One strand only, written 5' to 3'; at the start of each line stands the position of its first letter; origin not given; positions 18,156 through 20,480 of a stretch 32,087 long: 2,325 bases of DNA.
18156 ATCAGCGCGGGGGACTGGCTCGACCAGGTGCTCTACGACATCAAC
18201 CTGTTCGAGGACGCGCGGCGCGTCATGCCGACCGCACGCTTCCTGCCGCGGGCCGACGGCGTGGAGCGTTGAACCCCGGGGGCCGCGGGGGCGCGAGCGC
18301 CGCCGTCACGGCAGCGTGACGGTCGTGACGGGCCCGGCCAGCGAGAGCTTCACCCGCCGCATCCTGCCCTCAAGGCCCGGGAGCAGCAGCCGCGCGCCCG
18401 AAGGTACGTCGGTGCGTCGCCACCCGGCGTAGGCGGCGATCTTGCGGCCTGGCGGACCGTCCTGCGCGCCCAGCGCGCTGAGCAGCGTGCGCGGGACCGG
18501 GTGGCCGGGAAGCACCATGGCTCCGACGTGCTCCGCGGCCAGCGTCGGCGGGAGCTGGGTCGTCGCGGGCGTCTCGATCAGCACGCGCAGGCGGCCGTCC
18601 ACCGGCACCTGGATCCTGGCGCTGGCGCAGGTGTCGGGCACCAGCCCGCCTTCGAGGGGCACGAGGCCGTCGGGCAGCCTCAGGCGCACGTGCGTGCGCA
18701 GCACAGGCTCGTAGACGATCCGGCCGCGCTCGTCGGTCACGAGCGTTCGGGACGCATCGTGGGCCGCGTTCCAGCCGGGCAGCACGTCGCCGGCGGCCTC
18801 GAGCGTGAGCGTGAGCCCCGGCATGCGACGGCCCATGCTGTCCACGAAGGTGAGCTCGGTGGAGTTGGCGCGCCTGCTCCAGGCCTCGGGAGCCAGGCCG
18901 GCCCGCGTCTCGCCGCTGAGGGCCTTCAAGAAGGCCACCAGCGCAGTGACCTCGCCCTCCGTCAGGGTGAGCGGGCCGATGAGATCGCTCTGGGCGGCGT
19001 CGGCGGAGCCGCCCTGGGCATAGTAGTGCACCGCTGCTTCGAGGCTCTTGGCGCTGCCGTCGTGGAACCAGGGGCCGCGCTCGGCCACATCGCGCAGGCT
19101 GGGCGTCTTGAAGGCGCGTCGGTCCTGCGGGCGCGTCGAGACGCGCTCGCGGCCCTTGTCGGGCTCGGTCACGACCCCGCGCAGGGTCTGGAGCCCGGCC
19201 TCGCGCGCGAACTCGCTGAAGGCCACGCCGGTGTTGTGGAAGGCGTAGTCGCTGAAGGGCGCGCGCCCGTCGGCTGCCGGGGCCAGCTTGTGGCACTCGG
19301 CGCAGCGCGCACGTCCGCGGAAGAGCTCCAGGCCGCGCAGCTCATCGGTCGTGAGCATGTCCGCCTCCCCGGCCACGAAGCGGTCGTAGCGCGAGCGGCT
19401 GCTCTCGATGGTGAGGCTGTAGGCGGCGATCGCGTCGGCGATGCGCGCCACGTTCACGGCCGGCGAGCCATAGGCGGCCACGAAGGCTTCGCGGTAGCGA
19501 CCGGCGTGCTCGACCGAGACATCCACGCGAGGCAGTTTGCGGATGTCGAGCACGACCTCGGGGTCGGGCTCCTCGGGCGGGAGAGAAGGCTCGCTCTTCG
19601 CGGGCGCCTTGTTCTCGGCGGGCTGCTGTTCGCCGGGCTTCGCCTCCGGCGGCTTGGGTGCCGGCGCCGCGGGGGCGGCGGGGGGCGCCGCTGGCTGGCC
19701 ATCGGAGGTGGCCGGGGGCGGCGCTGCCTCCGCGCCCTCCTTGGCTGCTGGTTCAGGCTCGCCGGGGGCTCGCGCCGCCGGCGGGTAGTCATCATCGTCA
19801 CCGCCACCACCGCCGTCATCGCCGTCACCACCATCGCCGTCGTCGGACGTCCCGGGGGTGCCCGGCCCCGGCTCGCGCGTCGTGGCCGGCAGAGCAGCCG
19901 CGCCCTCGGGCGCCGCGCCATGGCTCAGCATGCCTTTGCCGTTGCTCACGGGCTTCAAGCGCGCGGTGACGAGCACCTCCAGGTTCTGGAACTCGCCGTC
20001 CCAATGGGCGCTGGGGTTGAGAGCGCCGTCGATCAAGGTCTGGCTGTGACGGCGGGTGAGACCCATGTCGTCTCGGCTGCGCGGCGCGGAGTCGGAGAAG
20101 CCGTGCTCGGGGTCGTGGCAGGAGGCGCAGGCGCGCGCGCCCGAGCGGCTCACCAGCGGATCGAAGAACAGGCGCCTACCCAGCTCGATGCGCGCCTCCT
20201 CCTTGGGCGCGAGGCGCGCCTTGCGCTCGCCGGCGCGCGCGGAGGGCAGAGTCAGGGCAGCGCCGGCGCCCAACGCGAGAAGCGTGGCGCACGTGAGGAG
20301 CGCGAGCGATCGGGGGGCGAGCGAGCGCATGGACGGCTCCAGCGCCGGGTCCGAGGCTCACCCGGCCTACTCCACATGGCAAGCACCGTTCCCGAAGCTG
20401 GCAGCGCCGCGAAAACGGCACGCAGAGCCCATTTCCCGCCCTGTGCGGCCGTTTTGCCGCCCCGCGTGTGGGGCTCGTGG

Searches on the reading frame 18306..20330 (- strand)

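Call 78: search_protein_families(library=pfam, proteins=[window:18306-20330:-], max_evalue=0.0001)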
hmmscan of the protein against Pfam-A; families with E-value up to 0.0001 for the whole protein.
window:18306-20330:- (674 aa): 1 family
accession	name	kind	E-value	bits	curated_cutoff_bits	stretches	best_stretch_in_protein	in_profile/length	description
PF03150.19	CCP_MauG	-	1.1e-31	110.9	25.6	2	46-132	2-86/149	Di-haem cytochrome c peroxidase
